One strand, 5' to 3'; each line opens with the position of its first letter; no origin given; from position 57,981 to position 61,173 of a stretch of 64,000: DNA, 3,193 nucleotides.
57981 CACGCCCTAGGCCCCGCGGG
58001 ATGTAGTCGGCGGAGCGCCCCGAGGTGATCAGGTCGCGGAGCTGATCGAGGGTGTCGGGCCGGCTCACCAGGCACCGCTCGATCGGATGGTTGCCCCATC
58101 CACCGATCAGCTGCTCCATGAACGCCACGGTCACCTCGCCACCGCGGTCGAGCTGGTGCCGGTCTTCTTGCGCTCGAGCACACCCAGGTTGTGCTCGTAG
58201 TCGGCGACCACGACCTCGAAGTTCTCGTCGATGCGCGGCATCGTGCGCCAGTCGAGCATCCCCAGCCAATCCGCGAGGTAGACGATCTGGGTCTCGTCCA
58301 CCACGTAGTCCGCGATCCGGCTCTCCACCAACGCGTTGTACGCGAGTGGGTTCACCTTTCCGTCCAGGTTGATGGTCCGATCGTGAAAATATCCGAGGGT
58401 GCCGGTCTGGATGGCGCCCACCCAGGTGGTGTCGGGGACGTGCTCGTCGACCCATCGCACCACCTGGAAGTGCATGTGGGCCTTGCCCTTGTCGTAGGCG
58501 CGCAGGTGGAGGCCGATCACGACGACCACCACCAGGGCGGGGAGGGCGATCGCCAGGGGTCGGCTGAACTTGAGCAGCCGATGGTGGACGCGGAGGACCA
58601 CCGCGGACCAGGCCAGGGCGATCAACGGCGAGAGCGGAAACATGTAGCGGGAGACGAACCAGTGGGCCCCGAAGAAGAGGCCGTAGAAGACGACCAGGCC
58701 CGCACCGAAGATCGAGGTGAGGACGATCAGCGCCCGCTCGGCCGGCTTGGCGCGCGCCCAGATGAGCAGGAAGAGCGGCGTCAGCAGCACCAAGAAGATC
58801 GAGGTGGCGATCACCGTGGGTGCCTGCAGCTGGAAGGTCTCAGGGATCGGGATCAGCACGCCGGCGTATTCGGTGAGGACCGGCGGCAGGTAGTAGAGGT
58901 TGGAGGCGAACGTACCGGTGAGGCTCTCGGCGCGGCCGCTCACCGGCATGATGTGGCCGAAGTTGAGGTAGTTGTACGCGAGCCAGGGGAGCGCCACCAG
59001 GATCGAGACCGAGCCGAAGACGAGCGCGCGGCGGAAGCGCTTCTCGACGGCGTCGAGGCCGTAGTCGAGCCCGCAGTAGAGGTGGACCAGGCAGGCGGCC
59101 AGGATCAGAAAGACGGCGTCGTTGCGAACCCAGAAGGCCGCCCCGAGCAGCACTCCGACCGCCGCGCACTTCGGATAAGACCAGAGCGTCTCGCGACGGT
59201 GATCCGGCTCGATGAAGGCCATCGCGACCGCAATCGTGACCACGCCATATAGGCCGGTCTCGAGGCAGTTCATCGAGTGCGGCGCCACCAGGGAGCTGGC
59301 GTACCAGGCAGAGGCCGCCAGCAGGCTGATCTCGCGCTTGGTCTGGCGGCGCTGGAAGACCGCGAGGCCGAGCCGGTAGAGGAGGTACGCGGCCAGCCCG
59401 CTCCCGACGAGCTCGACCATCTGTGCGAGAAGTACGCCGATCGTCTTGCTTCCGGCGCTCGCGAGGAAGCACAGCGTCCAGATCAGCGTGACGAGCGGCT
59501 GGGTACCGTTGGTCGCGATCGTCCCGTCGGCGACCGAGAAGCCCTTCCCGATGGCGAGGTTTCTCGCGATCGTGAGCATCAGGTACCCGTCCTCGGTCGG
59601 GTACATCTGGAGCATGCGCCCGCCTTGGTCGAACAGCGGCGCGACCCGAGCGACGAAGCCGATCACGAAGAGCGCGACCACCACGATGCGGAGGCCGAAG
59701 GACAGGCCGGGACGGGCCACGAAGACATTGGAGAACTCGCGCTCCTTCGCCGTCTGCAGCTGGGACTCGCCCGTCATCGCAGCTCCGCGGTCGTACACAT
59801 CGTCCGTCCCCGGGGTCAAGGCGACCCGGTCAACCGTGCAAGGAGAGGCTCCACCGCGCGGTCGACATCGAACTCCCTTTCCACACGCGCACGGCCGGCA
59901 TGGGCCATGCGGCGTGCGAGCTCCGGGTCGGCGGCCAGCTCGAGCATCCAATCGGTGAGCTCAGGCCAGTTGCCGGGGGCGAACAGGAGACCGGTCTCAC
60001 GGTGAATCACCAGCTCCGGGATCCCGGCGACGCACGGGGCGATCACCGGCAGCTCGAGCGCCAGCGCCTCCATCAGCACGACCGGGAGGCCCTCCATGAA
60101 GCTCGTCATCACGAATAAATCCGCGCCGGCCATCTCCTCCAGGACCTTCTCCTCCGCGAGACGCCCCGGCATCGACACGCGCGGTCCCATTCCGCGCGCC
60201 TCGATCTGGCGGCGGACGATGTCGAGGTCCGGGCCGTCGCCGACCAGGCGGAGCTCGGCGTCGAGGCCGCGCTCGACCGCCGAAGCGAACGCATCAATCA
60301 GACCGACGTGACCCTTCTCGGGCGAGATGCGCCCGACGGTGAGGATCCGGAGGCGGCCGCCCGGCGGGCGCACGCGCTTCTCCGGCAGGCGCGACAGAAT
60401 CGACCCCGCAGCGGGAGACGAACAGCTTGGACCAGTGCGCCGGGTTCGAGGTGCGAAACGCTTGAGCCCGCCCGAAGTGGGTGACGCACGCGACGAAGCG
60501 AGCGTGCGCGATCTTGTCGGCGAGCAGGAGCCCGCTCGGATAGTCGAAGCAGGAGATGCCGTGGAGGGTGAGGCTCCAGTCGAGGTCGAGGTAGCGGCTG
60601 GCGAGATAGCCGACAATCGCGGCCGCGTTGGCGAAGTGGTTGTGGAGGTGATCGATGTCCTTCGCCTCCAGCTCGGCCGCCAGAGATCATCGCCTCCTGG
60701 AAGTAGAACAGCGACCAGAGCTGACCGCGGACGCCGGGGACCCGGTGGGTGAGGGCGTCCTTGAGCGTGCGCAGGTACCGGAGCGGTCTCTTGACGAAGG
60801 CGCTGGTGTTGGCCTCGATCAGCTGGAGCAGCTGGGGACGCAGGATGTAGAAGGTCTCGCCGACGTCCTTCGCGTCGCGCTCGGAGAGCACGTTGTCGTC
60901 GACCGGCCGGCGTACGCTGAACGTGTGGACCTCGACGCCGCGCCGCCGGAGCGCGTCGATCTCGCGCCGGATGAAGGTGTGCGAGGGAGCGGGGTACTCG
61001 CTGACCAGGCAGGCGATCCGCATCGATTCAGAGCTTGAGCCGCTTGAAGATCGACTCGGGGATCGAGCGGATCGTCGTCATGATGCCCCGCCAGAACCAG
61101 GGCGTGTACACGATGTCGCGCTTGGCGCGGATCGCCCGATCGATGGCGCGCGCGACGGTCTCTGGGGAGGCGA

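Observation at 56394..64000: Complete DprE1/DprE2/UbiA-type lipid-linked pentofuranose (arabinofuranose-like) donor pathway with GT-C transferase in a myxobacterium-like genome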

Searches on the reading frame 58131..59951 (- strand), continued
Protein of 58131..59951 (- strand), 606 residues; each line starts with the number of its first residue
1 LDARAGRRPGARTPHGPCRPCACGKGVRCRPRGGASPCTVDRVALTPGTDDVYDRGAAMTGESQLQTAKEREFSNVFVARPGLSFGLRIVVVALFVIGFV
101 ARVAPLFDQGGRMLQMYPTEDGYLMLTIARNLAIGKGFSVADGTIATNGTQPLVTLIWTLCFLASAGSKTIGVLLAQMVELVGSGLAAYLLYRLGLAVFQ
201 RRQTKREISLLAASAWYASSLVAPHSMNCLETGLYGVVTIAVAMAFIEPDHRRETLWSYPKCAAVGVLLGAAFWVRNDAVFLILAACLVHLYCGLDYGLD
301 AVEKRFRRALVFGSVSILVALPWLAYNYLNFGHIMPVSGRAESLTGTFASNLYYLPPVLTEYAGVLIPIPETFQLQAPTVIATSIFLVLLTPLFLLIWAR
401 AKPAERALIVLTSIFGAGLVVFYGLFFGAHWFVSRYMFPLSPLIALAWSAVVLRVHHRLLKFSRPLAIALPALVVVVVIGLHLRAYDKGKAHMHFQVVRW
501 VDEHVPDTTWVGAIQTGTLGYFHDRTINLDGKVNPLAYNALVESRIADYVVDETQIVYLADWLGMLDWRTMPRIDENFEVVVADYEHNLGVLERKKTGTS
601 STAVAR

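Call 86: search_protein_families(library=ncbifam, proteins=[L072:4014-5030:+, L012:13711-14658:+, L077:8883-9920:+, L012:8450-9886:+, L092:3140-4654:+, L086:12085-13641:+], max_evalue=0.0001)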
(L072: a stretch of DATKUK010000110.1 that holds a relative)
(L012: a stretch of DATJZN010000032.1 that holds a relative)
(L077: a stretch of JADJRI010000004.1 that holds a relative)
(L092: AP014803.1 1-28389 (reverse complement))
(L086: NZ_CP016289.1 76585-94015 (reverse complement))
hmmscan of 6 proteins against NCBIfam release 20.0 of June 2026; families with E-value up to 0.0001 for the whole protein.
L072:4014-5030:+ (338 aa): 11 families
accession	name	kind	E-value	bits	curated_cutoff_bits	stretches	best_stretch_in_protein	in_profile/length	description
TIGR03965.1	mycofact_glyco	equivalog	4.3e-31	108.3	280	2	5-133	69-198/467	mycofactocin biosynthesis glycosyltransferase MftF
NF041875.1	EPS_EpsD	equivalog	4.3e-19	69.1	370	1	12-264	1-265/325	exopolysaccharide biosynthesis glycosyltransferase EpsD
TIGR04283.1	glyco_like_mftF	equivalog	1.3e-15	57.6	182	1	12-201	1-182/221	TIGR04283 family arsenosugar biosynthesis glycosyltransferase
TIGR03937.1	PgaC_IcaA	equivalog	1.4e-14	53.9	422.3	1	4-124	39-161/407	poly-beta-1,6-N-acetyl-D-glucosamine synthase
NF038302.1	EPS_HpsE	equivalog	1.5e-10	40.6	300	1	11-127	2-125/307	hormogonium polysaccharide biosynthesis glycosyltransferase HpsE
NF007482.0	PRK10073.1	equivalog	2.3e-10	40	423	1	7-105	3-102/334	glycosyltransferase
TIGR03111.1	glyc2_xrt_Gpos1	hypoth_equivalog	1.5e-09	37.2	363.95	1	5-126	44-169/439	TIGR03111 family XrtG-associated glycosyltransferase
NF041394.1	GtaseAglG_Halo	equivalog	1.9e-07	30.7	440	1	25-215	18-226/304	glucosyl-dolichyl phosphate glucuronosyltransferase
NF038299.1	EPS_HpsN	equivalog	7.8e-07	28.4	425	0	11-126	2-119/317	hormogonium polysaccharide biosynthesis glycosyltransferase HpsN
TIGR03469.1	HpnB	hypoth_equivalog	2.8e-05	23.3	379.25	1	6-65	40-98/386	hopene-associated glycosyltransferase HpnB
NF047683.1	TeichurnBiosyTuaG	equivalog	5.8e-05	22.8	400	1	9-119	5-117/252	teichuronic acid biosynthesis protein TuaG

L012:13711-14658:+ (315 aa): 6 families
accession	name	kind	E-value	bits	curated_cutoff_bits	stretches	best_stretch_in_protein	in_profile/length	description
TIGR01556.1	rhamnosyltran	subfamily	5e-14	52.2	200.55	1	37-260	16-226/281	rhamnosyltransferase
TIGR03965.1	mycofact_glyco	equivalog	4.1e-11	42.4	280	1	26-238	88-280/467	mycofactocin biosynthesis glycosyltransferase MftF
NF038302.1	EPS_HpsE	equivalog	3.9e-09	35.9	300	1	45-239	36-223/307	hormogonium polysaccharide biosynthesis glycosyltransferase HpsE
TIGR03937.1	PgaC_IcaA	equivalog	2.8e-07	29.9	422.3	1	42-129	74-159/407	poly-beta-1,6-N-acetyl-D-glucosamine synthase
NF041875.1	EPS_EpsD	equivalog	6.1e-06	25.9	370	1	38-131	26-115/325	exopolysaccharide biosynthesis glycosyltransferase EpsD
NF047683.1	TeichurnBiosyTuaG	equivalog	7.1e-05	22.6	400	0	44-125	37-116/252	teichuronic acid biosynthesis protein TuaG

L077:8883-9920:+ (345 aa): 7 families
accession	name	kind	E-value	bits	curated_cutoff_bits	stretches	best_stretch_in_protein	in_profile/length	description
TIGR03469.1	HpnB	hypoth_equivalog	5.5e-11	42.1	379.25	1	35-161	32-163/386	hopene-associated glycosyltransferase HpnB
TIGR03937.1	PgaC_IcaA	equivalog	5.6e-10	38.7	422.3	1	42-174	43-166/407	poly-beta-1,6-N-acetyl-D-glucosamine synthase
NF007482.0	PRK10073.1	equivalog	8.6e-08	31.5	423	1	45-159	7-111/334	glycosyltransferase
NF047683.1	TeichurnBiosyTuaG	equivalog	4.3e-07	29.8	400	1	45-156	7-109/252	teichuronic acid biosynthesis protein TuaG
NF053846.1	glyco_with_XrtP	equivalog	4.3e-07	29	520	1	49-124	46-117/440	XrtP-associated glycosyltransferase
TIGR03965.1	mycofact_glyco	equivalog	2.6e-06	26.6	280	1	43-169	73-189/467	mycofactocin biosynthesis glycosyltransferase MftF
TIGR04283.1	glyco_like_mftF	equivalog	8.6e-05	22.2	182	0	48-96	3-51/221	TIGR04283 family arsenosugar biosynthesis glycosyltransferase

L012:8450-9886:+ (478 aa): 0 families

L092:3140-4654:+ (504 aa): 1 family
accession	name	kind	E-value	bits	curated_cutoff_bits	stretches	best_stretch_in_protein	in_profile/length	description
TIGR03663.1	TIGR03663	subfamily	5.9e-06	25.6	126.25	1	19-162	3-144/435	flippase activity-associated protein Agl23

L086:12085-13641:+ (518 aa): 0 families

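Call 96: search_protein_representatives(alignment_id=A1)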
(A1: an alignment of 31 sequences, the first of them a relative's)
Query: 31 sequences, 530 profile positions. Proteins with E-value up to 0.001 (for the whole library): 6647; up to 1e-10: 3398; up to 1e-30: 1086. The best 150 are listed.
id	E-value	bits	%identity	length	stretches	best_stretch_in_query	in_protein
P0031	6.4e-232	787.2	-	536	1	10-525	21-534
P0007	1.3e-219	746.6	-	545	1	10-526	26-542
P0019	6.4e-217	737.7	-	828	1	9-526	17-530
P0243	2.0e-214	729.4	-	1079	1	12-527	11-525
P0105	3.4e-213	725.4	-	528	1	6-525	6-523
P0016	6.4e-208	708.0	-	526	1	13-524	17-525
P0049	8.8e-205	697.6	-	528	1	11-526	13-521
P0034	4.4e-202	688.7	-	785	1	11-526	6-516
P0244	4.3e-198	675.5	-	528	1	9-524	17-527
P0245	9.3e-198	674.4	-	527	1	8-526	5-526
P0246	2.9e-197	672.8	-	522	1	9-524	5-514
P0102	1.6e-196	670.4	-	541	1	7-524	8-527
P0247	3.2e-194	662.8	-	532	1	12-525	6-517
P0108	3.6e-193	659.3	-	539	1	12-525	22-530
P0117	1.4e-190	650.7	-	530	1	16-525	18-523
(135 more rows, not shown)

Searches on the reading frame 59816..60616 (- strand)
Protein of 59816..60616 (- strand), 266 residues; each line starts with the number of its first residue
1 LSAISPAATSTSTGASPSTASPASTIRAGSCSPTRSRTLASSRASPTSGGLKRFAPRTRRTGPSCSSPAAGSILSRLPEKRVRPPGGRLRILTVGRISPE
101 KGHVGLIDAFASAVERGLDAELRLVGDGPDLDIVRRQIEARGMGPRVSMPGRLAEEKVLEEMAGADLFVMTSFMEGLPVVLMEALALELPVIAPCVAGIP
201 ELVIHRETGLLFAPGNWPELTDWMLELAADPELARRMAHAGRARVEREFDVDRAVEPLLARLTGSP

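Call 7: search_protein_families(library=pfam, proteins=[window:59816-60616:-], max_evalue=0.01)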
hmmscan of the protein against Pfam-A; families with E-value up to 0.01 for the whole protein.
window:59816-60616:- (266 aa): 4 families
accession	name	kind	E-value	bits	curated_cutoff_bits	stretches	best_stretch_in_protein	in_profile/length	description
PF00534.26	Glycos_transf_1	-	1e-35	123.2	26.4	1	83-243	10-171/172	Glycosyl transferases group 1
PF13692.12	Glyco_trans_1_4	-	4.2e-30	105.3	27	1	90-230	3-142/142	Glycosyl transferases group 1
PF20706.3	GT4-conflict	-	1.1e-10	41.5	26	1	78-203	187-320/385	Family 4 Glycosyltransferase in conflict systems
PF13524.12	Glyco_trans_1_2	-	1.7e-08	35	25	1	119-259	14-143/144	Glycosyl transferase-like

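Call 8: search_protein_families(library=ncbifam, proteins=[window:59816-60616:-], max_evalue=0.01)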
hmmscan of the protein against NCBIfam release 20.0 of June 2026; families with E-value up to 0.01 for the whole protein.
window:59816-60616:- (266 aa): 35 families (the best 25 are shown)
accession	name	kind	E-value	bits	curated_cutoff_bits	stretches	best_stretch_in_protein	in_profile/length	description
NF041876.1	EPS_EpsE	equivalog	6.3e-39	134.3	400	1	75-255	201-386/389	exopolysaccharide biosynthesis GT4 family glycosyltransferase EpsE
TIGR03088.1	stp2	hypoth_equivalog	4.7e-30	104.9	409.05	1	88-256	194-364/374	TIGR03088 family PEP-CTERM/XrtA system glycosyltransferase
TIGR03999.1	thiol_BshA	equivalog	1.1e-24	87.1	273.7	1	106-256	217-364/375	N-acetyl-alpha-D-glucosaminyl L-malate synthase BshA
NF047684.1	TeichurnBiosyTuaC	equivalog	1.5e-22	80.1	550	1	85-258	216-382/391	teichuronic acid biosynthesis protein TuaC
TIGR04005.1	wcaL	equivalog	5.6e-20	71.6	537.6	1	73-254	207-395/406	colanic acid biosynthesis glycosyltransferase WcaL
TIGR02149.1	glgA_Coryne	subfamily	1.2e-19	70.8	302.4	1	88-252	204-377/391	glycogen synthase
NF038229.1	Glyco4_Geo_Pelo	equivalog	1e-15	57.7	400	1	86-257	159-328/338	GPMC system family 4 glycosyltransferase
TIGR04063.1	stp3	hypoth_equivalog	8.3e-15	54.6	442.05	1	104-255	229-385/397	TIGR04063 family PEP-CTERM/XrtA system glycosyltransferase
TIGR04047.1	MSMEG_0565_glyc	hypoth_equivalog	3.3e-13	49.5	259.85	1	91-247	196-357/373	MSMEG_0565 family glycosyltransferase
TIGR04157.1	glyco_rSAM_CFB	subfamily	1.4e-12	47.4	400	1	91-252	230-396/406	TIGR04157 family glycosyltransferase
NF041879.1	EPS_EpsH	equivalog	8e-12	44.6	800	1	84-251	233-402/431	exopolysaccharide biosynthesis glycosyltransferase EpsH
NF007396.0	PRK09922.1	equivalog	6e-11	41.8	385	1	90-226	184-322/361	lipopolysaccharide 1,6-galactosyltransferase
TIGR04348.1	TIGR04348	equivalog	1.4e-10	40.7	300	1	78-245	127-292/310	selenoneine biosynthesis selenosugar synthase SenB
TIGR03449.1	mycothiol_MshA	equivalog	1.9e-10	40.2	462.5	1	91-257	223-395/406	D-inositol-3-phosphate glycosyltransferase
NF049988.1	MGlcDAGSynMgs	equivalog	1.5e-09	37.7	400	1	92-244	217-367/398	alpha-monoglucosyldiacylglycerol synthase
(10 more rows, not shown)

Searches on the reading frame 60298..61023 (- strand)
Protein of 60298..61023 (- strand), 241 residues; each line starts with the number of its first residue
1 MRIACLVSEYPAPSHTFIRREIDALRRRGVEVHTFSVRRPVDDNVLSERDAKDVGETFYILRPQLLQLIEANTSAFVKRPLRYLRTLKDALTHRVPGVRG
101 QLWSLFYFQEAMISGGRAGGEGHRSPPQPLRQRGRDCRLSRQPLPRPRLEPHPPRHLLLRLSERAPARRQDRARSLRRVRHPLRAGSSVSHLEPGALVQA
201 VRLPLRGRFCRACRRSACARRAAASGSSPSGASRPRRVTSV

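Call 7: search_protein_families(library=pfam, proteins=[window:60298-61023:-], max_evalue=0.01)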
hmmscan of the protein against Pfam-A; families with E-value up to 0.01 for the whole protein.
window:60298-61023:- (241 aa): 0 families

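Call 8: search_protein_families(library=ncbifam, proteins=[window:60298-61023:-], max_evalue=0.01)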
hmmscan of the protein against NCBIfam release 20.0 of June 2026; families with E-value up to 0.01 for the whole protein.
window:60298-61023:- (241 aa): 1 family
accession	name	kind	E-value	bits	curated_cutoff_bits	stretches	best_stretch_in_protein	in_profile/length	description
NF041876.1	EPS_EpsE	equivalog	4.1e-10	39.4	400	1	3-88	1-86/389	exopolysaccharide biosynthesis GT4 family glycosyltransferase EpsE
